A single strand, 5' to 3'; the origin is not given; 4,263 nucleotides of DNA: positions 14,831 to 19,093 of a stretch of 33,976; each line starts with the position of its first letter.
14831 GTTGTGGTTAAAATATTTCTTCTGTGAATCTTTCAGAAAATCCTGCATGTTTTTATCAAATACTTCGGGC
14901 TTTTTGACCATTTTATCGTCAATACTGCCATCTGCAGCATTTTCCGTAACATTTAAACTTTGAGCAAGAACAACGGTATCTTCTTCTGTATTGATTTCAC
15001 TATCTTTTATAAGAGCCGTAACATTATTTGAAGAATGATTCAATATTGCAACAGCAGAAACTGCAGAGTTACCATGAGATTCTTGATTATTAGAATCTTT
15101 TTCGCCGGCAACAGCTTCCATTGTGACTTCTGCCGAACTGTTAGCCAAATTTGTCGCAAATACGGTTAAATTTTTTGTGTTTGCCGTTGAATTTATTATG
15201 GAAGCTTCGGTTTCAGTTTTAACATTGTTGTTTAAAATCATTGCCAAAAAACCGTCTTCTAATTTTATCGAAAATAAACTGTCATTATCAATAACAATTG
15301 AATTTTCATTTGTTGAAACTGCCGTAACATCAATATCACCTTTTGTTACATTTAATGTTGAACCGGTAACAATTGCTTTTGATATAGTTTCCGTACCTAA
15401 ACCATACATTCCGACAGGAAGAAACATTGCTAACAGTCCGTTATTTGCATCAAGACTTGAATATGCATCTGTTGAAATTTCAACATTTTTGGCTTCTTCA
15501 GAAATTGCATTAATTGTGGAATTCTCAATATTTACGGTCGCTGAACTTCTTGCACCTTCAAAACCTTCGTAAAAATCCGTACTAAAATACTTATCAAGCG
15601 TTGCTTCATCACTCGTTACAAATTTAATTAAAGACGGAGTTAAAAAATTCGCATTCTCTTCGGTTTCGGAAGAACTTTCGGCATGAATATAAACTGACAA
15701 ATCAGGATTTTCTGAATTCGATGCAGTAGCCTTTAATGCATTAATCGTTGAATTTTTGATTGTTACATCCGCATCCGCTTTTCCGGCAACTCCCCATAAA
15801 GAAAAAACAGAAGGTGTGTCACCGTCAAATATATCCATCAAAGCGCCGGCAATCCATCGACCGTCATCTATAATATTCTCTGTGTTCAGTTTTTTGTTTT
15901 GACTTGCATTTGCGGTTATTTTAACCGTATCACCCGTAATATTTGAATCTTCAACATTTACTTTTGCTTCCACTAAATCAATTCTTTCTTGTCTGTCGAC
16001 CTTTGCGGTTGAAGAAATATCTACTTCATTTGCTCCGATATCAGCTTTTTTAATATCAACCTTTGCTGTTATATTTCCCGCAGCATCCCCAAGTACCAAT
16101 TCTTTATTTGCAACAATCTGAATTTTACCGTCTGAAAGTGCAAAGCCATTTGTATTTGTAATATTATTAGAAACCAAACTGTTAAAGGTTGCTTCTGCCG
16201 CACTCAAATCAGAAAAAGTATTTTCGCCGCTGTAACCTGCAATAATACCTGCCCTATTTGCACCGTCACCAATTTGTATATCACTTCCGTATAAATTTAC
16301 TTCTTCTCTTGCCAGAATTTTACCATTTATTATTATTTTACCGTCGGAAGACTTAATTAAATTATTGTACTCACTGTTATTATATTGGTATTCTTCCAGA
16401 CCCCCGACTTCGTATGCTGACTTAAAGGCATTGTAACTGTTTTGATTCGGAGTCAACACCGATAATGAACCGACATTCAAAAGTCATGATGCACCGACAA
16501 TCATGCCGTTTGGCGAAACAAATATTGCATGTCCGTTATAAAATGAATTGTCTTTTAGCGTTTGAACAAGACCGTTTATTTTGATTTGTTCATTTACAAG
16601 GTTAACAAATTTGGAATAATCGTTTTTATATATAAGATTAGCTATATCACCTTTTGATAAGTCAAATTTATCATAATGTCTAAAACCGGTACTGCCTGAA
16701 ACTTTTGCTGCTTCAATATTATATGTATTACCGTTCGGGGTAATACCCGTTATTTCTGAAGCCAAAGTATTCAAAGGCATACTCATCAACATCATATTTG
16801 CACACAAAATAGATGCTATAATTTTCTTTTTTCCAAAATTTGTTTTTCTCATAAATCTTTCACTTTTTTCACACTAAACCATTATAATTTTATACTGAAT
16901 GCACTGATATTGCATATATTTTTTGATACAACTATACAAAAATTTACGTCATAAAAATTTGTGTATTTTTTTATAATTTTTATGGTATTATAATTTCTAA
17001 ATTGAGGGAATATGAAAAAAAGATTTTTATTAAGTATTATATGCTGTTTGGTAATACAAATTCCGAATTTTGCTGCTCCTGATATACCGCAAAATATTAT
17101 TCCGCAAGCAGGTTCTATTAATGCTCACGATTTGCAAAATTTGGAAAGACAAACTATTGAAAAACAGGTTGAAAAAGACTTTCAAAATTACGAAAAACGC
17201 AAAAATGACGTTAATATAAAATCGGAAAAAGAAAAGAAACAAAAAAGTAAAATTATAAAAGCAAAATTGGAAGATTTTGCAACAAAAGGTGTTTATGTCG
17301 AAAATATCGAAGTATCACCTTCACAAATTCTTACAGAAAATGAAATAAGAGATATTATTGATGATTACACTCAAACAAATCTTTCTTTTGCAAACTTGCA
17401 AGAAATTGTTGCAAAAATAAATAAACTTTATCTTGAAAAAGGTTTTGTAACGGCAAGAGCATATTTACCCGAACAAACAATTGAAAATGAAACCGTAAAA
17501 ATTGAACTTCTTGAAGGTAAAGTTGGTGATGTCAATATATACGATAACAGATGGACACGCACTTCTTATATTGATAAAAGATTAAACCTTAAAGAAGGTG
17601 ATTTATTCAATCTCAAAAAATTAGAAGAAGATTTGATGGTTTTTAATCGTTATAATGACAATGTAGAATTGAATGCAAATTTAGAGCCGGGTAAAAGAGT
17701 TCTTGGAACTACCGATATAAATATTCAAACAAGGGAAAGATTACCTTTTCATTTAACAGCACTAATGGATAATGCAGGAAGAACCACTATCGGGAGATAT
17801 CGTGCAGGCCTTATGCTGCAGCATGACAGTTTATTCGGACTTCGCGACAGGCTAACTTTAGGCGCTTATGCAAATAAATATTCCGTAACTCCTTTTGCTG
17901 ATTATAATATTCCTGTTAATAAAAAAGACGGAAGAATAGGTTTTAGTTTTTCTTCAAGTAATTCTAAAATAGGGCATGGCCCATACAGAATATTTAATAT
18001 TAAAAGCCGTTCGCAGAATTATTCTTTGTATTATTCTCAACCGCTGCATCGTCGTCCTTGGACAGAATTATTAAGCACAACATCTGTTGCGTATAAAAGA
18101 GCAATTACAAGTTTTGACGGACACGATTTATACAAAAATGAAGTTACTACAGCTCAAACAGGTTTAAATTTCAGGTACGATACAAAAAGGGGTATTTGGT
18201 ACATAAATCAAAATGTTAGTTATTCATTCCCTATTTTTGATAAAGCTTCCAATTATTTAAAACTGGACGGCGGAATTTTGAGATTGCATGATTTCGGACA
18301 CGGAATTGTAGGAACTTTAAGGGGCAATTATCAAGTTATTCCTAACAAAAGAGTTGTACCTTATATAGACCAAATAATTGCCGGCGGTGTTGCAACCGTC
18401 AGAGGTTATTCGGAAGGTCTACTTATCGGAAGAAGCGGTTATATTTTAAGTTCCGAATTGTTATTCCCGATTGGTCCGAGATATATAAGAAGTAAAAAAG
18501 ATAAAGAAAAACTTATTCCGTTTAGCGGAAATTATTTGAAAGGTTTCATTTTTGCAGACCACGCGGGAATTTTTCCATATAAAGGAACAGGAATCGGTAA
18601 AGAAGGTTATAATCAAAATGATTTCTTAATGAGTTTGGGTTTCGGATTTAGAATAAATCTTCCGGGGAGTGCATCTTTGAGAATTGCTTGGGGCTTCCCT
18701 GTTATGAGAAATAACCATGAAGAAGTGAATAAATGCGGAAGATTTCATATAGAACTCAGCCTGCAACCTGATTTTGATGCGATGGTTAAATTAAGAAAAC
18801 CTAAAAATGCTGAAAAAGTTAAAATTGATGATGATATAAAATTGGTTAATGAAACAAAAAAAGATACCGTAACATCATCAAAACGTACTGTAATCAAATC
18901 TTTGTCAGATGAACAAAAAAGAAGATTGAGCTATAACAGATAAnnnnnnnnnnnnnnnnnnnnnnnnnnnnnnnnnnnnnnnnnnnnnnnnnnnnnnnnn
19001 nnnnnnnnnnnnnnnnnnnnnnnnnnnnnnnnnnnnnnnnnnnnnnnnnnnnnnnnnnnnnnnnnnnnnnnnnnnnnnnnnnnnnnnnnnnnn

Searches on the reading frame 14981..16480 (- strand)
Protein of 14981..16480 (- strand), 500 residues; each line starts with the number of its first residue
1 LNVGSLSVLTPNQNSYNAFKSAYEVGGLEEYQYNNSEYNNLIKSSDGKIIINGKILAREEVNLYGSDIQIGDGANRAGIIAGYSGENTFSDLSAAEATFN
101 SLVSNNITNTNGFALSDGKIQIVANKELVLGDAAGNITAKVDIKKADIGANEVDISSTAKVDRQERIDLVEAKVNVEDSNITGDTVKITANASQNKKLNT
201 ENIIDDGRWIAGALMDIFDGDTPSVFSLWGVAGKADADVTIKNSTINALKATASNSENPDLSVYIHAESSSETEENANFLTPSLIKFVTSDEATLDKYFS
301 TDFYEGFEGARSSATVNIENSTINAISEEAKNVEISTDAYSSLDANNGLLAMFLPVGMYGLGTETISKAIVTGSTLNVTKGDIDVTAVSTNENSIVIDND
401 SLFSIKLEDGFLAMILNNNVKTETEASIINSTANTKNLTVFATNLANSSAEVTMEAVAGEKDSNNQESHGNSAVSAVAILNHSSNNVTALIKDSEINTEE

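Call 4: search_protein_families(library=pfam, proteins=[window:14981-16480:-], max_evalue=1)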
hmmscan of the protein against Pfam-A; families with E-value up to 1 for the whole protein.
window:14981-16480:- (500 aa): 1 family
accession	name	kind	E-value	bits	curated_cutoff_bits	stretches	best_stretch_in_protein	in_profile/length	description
PF08567.17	PH_TFIIH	-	0.068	13.9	27.1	1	229-279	18-68/88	TFIIH p62 subunit, N-terminal domain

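Call 5: search_protein_families(library=ncbifam, proteins=[window:14981-16480:-], max_evalue=1)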
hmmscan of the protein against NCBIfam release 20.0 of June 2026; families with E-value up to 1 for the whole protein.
window:14981-16480:- (500 aa): 1 family
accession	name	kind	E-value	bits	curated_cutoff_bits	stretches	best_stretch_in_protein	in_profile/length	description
NF012204.1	adhes_FxxPxG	domain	4.6e-12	46.1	60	1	1-73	81-152/153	leukotoxin LktA family filamentous adhesin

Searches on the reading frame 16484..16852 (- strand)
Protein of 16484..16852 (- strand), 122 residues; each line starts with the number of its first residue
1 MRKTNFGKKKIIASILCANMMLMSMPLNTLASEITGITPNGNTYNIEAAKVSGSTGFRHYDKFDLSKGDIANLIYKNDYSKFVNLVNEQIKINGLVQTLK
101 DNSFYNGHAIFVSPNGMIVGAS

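Call 4: search_protein_families(library=pfam, proteins=[window:16484-16852:-], max_evalue=1)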
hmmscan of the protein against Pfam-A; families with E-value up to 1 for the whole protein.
window:16484-16852:- (122 aa): 0 families

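Call 5: search_protein_families(library=ncbifam, proteins=[window:16484-16852:-], max_evalue=1)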
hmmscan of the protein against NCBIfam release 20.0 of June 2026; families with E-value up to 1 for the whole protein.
window:16484-16852:- (122 aa): 3 families
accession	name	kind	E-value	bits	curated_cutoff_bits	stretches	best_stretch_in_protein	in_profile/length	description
NF012204.1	adhes_FxxPxG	domain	6.3e-28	97.6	60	1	44-122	1-78/153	leukotoxin LktA family filamentous adhesin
NF047592.1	LA_1883_fam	equivalog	0.08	12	400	1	70-115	83-128/499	LIC12015 family putative lipoprotein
TIGR01901.1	adhes_NPXG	domain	0.094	12.6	29.1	1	58-120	2-61/79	filamentous hemagglutinin N-terminal domain-containing protein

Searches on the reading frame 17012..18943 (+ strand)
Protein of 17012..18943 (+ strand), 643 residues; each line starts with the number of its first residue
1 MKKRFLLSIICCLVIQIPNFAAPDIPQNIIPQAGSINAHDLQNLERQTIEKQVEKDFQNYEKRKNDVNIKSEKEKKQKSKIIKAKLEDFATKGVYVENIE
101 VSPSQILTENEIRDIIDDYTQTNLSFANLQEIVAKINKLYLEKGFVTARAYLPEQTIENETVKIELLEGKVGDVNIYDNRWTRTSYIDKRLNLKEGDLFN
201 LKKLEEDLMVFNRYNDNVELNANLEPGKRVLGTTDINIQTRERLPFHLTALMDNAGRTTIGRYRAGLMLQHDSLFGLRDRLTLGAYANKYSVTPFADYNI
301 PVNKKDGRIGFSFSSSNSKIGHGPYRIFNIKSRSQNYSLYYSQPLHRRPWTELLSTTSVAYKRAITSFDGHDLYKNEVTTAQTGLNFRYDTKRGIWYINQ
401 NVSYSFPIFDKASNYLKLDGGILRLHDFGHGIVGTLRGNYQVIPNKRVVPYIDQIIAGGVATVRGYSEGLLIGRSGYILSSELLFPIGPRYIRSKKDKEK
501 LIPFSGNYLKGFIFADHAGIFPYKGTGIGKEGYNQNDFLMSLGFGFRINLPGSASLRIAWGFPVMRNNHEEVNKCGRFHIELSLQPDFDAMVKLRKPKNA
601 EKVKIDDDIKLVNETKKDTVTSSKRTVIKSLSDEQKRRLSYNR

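Call 8: search_protein_families(library=pfam, proteins=[window:17012-18943:+], max_evalue=0.001)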
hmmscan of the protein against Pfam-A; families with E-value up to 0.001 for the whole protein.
window:17012-18943:+ (643 aa): 4 families
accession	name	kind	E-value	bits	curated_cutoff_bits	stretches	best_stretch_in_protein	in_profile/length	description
PF03865.19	ShlB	-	7.6e-24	85.2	22.7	1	232-486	1-271/311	Haemolysin secretion/activation protein ShlB/FhaC/HecB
PF08479.16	POTRA_2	-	5.5e-18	65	24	1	96-169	3-76/76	POTRA domain, ShlB-type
PF01103.29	Omp85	-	1.7e-12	48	24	1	278-583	35-322/325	Omp85 superfamily domain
PF07244.20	POTRA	-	3.8e-08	34.4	21.3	1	170-214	2-47/79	Surface antigen variable number repeat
